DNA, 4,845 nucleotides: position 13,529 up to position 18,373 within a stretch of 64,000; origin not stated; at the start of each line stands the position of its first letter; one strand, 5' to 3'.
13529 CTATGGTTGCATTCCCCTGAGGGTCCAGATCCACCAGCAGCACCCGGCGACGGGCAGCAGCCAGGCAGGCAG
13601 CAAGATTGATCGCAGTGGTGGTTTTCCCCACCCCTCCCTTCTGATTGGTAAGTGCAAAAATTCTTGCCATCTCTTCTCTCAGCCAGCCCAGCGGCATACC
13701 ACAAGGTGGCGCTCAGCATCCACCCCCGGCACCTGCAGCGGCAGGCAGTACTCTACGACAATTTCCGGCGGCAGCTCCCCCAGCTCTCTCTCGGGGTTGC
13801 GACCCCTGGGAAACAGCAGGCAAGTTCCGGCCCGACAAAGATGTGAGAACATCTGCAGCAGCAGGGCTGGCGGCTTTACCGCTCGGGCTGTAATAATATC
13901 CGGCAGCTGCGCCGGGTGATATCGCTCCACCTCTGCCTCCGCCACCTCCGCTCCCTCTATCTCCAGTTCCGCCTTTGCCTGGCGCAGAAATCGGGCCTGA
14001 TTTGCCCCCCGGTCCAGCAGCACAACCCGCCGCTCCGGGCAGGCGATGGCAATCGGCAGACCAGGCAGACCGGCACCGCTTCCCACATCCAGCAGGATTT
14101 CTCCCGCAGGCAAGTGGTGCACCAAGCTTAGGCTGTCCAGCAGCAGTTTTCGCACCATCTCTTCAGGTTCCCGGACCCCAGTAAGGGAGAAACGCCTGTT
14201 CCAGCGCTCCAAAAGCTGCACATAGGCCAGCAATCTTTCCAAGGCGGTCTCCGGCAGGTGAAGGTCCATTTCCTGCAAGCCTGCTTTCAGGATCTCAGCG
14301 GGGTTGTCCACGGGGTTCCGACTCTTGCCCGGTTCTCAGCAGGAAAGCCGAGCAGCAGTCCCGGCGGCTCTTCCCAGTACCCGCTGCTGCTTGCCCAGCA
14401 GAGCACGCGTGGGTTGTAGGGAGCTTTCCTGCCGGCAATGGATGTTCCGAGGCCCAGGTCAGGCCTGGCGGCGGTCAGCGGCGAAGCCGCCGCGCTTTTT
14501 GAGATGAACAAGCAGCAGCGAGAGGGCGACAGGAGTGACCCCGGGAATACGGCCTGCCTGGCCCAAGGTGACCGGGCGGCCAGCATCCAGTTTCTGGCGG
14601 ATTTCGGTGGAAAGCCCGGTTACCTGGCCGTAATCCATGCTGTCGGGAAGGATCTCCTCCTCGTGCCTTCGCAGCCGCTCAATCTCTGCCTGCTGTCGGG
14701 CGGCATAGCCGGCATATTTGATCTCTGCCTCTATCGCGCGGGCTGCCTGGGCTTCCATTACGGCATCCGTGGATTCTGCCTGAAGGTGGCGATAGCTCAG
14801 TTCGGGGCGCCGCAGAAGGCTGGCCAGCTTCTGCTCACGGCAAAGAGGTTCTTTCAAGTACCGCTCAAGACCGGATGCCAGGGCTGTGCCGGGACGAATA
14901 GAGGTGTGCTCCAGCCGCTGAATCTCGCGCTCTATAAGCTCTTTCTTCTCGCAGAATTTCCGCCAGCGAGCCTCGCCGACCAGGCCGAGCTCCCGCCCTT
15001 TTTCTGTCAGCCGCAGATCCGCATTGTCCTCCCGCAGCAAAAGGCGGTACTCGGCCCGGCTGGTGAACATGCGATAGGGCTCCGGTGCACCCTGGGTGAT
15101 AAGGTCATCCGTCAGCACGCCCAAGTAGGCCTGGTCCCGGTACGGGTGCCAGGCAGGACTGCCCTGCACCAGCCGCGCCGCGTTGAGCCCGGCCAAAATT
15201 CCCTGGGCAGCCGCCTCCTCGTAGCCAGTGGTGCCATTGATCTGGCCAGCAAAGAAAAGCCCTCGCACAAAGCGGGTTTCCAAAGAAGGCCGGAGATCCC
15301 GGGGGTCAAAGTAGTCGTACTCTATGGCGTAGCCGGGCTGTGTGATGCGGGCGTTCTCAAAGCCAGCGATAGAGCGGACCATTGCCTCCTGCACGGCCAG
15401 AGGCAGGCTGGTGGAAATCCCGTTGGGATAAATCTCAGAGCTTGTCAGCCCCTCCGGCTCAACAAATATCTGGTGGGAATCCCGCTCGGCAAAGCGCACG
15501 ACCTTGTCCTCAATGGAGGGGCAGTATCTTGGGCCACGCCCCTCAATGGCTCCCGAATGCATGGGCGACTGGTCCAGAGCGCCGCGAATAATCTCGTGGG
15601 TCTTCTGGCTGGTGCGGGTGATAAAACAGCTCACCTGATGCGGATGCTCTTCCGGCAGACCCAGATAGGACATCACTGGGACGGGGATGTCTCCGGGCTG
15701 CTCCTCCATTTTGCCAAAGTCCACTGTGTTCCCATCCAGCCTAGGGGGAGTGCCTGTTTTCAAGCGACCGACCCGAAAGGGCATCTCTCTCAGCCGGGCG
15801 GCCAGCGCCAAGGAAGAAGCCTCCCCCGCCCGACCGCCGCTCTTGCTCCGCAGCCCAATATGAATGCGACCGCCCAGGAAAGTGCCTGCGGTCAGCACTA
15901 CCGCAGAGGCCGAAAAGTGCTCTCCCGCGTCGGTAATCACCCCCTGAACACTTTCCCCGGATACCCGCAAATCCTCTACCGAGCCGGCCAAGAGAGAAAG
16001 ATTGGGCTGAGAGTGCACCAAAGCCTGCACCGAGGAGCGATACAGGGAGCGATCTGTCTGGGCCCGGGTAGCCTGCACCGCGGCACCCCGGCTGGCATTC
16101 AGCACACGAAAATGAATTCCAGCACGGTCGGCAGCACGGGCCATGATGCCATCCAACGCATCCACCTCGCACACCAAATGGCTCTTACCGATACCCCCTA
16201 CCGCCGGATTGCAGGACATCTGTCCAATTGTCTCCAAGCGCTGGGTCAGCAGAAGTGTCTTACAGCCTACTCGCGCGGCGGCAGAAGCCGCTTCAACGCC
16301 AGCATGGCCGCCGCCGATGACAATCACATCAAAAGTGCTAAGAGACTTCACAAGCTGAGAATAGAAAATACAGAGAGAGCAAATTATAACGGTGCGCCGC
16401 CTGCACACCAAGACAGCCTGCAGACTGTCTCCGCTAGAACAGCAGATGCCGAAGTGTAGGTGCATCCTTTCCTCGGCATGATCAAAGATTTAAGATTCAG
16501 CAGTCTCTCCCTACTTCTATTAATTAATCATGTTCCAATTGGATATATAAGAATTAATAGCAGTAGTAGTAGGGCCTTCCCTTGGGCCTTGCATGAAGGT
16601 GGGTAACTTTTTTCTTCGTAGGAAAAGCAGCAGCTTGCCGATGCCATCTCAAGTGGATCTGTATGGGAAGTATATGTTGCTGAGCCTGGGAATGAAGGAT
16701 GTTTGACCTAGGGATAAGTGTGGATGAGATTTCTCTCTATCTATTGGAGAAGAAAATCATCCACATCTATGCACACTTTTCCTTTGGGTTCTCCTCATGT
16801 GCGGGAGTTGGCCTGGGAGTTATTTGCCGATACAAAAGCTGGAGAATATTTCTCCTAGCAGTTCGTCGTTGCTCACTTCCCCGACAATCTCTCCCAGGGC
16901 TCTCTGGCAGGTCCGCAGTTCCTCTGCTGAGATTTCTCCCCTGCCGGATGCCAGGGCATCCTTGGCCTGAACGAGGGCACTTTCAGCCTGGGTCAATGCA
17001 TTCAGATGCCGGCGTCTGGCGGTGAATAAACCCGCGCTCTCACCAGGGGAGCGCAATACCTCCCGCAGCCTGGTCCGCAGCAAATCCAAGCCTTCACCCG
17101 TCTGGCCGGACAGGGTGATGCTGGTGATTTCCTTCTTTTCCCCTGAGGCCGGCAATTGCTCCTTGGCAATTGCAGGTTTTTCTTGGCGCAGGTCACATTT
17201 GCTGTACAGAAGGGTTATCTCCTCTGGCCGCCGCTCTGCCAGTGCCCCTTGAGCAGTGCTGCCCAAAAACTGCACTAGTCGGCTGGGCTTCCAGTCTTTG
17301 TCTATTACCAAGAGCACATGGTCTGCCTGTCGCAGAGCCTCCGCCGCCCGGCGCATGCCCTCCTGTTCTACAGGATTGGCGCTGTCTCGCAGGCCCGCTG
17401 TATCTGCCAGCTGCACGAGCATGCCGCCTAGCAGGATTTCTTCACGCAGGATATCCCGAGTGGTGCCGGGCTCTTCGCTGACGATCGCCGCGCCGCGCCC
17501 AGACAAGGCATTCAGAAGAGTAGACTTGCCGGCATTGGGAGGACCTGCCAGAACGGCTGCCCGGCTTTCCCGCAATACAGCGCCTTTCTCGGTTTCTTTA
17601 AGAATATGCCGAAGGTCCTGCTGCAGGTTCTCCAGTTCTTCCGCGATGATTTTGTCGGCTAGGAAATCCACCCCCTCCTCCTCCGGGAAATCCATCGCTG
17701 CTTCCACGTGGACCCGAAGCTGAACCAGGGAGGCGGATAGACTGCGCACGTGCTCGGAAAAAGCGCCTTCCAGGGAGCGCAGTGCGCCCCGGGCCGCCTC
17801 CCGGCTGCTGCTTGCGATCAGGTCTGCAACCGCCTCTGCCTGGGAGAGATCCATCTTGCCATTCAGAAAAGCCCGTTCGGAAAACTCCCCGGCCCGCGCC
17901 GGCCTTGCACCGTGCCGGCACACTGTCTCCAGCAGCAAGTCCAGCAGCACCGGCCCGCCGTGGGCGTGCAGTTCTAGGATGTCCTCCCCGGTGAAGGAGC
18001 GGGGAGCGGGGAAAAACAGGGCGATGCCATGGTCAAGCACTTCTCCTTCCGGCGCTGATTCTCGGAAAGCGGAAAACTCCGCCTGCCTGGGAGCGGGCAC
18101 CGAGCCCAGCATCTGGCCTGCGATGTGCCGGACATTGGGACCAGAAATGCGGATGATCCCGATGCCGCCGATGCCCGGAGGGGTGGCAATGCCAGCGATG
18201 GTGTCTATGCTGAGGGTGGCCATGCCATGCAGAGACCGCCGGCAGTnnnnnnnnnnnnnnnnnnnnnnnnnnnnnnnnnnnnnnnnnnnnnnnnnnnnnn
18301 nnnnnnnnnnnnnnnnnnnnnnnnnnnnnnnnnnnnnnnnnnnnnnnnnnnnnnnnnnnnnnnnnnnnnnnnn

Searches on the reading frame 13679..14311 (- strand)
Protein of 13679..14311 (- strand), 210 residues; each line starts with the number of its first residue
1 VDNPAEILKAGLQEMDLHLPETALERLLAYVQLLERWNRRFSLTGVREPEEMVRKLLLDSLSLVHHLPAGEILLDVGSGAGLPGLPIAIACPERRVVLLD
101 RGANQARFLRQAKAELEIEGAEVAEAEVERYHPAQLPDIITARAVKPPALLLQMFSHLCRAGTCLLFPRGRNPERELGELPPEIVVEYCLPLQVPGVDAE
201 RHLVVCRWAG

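Call 44: search_protein_families(library=pfam, proteins=[window:13679-14311:-], max_evalue=0.00001)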
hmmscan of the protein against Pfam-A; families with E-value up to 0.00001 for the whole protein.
window:13679-14311:- (210 aa): 1 family
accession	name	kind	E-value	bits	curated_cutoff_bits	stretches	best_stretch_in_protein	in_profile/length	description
PF02527.21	GidB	-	3.4e-43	147.6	27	1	25-204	3-184/184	rRNA small subunit methyltransferase G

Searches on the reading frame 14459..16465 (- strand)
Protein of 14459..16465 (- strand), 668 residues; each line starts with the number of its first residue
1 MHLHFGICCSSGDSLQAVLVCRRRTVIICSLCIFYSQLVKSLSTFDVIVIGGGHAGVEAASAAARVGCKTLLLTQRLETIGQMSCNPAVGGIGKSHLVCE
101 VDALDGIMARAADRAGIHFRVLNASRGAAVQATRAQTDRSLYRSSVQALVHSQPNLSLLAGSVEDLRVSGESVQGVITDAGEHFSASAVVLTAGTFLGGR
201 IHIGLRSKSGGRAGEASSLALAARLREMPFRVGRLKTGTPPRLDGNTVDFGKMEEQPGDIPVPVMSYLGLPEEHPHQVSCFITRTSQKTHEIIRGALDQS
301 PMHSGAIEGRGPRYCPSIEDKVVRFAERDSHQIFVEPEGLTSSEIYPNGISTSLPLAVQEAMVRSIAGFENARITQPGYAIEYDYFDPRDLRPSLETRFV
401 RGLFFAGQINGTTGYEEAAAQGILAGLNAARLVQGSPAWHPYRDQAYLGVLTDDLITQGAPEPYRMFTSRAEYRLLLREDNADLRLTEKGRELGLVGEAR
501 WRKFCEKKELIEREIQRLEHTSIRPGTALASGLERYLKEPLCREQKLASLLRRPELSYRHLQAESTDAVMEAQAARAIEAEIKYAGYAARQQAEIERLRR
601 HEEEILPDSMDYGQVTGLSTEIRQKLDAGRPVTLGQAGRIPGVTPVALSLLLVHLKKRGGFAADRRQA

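Call 44: search_protein_families(library=pfam, proteins=[window:14459-16465:-], max_evalue=0.00001)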
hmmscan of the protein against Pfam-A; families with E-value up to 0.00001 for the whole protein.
window:14459-16465:- (668 aa): 4 families
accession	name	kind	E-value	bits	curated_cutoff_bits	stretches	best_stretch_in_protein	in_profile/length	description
PF01134.28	GIDA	-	1.2e-163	545.1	22.1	1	46-436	1-390/391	Glucose inhibited division protein A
PF13932.14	SAM_GIDA_C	-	1.5e-21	76.4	27.1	1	596-652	1-57/57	tRNA modifying enzyme MnmG/GidA C-terminal helical bundle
PF21680.2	GIDA_C_1st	-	4.6e-21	75.8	24.7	1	498-592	1-96/96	tRNA modifying enzyme MnmG/GidA C-terminal helical domain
PF12831.13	FAD_oxidored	-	3.1e-08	33.8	27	1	46-188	1-139/416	FAD dependent oxidoreductase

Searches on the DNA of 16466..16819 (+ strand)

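Call 65: search_dna_similar(query=window:16466-16819:+, collection=ecoli_genomes, mode=distant, max_evalue=1, max_rows=5)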
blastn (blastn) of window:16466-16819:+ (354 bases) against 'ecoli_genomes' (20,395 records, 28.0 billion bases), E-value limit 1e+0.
No match.

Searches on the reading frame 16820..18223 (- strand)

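Call 44: search_protein_families(library=pfam, proteins=[window:16820-18223:-], max_evalue=0.00001)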
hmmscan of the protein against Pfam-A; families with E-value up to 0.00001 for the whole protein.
window:16820-18223:- (467 aa): 4 families
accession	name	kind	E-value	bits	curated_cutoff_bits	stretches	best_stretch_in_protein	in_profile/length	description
PF12631.12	MnmE_helical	-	7.5e-52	176.9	40.1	1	126-464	1-211/211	MnmE helical domain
PF10396.14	TrmE_N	-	5e-37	127.1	29.8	1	8-123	1-117/117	GTP-binding protein TrmE N-terminus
PF01926.29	MMR_HSR1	-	8e-22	77.9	21.9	1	224-314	3-92/113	50S ribosome-binding GTPase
PF02421.24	FeoB_N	-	3.1e-06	27.2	27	1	223-309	3-88/156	Ferrous iron transport protein B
